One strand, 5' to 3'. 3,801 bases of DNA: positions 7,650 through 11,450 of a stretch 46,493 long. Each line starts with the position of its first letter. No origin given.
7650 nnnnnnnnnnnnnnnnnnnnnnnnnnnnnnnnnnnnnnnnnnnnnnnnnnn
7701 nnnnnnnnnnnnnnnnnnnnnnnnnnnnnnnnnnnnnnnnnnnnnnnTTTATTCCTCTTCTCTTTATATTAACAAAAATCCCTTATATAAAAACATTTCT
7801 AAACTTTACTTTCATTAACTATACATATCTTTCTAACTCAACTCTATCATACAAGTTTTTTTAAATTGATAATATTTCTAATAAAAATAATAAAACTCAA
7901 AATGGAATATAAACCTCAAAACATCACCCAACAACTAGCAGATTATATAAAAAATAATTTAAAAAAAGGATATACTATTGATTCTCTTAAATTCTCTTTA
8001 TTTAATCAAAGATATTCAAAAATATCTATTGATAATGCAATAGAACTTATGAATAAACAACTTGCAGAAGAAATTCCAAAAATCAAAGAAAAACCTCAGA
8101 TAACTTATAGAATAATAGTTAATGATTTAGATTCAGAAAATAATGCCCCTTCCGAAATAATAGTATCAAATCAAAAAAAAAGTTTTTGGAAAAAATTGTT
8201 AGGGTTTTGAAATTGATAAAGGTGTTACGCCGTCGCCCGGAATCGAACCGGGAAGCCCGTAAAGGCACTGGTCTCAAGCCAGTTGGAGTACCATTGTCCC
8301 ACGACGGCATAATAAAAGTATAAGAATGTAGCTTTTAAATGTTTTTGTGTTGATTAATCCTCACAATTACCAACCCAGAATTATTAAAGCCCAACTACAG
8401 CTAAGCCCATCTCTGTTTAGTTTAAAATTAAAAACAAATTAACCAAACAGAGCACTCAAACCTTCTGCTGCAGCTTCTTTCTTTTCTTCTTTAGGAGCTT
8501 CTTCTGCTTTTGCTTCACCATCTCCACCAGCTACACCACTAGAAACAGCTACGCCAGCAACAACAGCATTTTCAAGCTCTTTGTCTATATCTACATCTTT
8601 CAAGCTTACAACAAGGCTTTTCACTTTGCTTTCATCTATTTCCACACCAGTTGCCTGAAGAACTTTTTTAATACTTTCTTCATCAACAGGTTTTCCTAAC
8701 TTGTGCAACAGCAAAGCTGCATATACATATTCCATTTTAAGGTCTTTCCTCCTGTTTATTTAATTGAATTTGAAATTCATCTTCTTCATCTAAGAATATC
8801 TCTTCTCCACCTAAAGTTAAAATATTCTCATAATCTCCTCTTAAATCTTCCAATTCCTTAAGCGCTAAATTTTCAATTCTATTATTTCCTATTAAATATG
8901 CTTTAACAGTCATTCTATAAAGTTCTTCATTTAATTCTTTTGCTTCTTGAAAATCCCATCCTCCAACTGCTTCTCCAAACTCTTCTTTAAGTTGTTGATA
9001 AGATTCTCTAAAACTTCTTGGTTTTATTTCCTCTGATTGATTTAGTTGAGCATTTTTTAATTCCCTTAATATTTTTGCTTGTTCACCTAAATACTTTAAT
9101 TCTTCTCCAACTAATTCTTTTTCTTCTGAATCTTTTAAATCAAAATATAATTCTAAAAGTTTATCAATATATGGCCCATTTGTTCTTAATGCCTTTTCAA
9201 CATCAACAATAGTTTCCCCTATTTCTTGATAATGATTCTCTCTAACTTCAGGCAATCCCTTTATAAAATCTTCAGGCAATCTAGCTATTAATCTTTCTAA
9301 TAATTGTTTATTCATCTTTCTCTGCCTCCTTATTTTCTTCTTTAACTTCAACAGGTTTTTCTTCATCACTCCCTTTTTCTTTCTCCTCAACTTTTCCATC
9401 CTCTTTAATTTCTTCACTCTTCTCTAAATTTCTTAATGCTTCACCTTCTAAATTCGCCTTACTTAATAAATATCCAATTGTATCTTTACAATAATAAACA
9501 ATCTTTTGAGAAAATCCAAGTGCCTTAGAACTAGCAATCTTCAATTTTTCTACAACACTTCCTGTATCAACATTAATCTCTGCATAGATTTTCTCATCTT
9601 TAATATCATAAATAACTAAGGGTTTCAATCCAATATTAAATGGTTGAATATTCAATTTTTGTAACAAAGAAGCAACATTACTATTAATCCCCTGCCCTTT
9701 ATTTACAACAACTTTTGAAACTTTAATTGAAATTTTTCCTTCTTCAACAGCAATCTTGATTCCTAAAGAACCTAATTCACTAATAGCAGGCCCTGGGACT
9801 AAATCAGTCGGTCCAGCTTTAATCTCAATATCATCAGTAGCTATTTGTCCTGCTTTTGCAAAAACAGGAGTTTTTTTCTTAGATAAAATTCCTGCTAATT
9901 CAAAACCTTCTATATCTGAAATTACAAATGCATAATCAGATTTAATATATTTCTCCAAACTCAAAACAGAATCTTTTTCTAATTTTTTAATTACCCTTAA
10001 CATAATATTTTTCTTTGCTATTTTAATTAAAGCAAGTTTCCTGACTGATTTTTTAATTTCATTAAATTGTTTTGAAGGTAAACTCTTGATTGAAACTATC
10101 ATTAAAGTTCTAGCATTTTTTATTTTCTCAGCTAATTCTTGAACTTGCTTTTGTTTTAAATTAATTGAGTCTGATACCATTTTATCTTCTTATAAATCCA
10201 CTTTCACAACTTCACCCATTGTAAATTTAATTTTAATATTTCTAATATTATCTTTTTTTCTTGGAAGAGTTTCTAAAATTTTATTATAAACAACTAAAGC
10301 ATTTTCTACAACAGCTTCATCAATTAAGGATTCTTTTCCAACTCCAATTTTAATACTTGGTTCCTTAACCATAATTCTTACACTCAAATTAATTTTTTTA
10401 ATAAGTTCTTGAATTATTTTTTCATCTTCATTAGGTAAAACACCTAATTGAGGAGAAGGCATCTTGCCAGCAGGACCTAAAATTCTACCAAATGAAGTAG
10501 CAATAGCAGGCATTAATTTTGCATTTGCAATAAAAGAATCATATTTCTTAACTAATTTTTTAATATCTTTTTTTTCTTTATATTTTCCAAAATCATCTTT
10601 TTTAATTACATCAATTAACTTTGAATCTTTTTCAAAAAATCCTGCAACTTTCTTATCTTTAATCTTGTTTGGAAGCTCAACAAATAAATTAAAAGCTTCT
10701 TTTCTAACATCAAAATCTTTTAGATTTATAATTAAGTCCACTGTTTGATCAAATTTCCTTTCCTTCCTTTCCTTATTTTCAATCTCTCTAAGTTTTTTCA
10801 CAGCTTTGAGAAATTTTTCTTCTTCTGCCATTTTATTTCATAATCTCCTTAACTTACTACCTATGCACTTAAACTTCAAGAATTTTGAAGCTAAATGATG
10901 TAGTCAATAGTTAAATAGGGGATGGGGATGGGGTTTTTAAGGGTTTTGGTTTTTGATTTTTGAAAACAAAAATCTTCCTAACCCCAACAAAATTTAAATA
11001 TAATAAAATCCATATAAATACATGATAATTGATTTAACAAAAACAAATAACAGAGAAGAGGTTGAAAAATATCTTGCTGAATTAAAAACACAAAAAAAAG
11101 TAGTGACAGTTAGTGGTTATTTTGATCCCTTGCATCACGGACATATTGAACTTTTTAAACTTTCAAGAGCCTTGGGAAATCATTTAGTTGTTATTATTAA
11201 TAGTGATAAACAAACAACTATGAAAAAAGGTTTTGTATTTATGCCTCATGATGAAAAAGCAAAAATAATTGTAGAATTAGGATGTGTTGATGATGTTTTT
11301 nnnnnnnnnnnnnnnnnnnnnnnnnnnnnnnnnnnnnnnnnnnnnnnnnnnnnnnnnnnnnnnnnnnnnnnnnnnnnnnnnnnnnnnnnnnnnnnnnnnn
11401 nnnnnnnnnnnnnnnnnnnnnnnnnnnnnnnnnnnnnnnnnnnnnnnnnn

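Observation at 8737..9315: Unknown acidic ORF translationally wedged between ribosomal stalk genes P0 and P1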

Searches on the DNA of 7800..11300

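Call 84: search_rna_families(source=window, start=7800, end=11300, threshold=evalue, max_evalue=1)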
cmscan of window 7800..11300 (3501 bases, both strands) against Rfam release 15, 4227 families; matches with E-value up to 1: 3.
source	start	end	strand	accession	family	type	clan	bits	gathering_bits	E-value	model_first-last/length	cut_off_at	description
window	8229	8308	-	RF01852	tRNA-Sec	Gene; tRNA;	CL00001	26.2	47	0.036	1-91/91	no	Selenocysteine transfer RNA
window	11234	11291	+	RF00114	S15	Cis-reg; leader;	CL00121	24.7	39.5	0.0083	1-117/117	no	Ribosomal S15 leader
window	10920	10996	+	RF03323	mir-3613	Gene; miRNA;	-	21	91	0.51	1-86/86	no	mir-3613 microRNA precursor family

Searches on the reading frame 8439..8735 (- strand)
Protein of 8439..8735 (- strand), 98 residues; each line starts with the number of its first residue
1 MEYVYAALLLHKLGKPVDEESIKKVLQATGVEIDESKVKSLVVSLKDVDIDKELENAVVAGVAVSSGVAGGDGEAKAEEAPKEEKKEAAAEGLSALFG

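Call 3: search_protein_families(library=pfam, proteins=[window:8439-8735:-], max_evalue=1)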
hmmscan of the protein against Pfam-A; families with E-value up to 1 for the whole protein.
window:8439-8735:- (98 aa): 3 families
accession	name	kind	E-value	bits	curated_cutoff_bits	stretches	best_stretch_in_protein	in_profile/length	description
PF00428.24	Ribosomal_60s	-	4.4e-11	43.6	28.1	1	17-88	2-78/88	60s Acidic ribosomal protein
PF18262.7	PhetRS_B1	-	0.049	14.3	26.8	1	6-40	8-42/83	Phe-tRNA synthetase beta subunit B1 domain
PF21100.3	MCM_C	-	0.099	12.9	27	1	21-47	23-49/64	MCM protein C-terminal winged helix-turn-helix domain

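Call 4: search_protein_families(library=ncbifam, proteins=[window:8439-8735:-], max_evalue=1)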
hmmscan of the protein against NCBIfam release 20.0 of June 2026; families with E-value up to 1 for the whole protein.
window:8439-8735:- (98 aa): 3 families
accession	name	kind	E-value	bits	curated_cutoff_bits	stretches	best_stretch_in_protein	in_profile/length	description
TIGR03685.1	ribo_P1_arch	equivalog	3.6e-29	101.2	100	1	1-98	1-105/105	50S ribosomal protein P1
NF003098.0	PRK04019.1-5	equivalog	0.0021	17.3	331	1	38-98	277-336/336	50S ribosomal protein L10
NF003095.0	PRK04019.1-1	equivalog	0.081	11.9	381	1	17-98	263-339/339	50S ribosomal protein L10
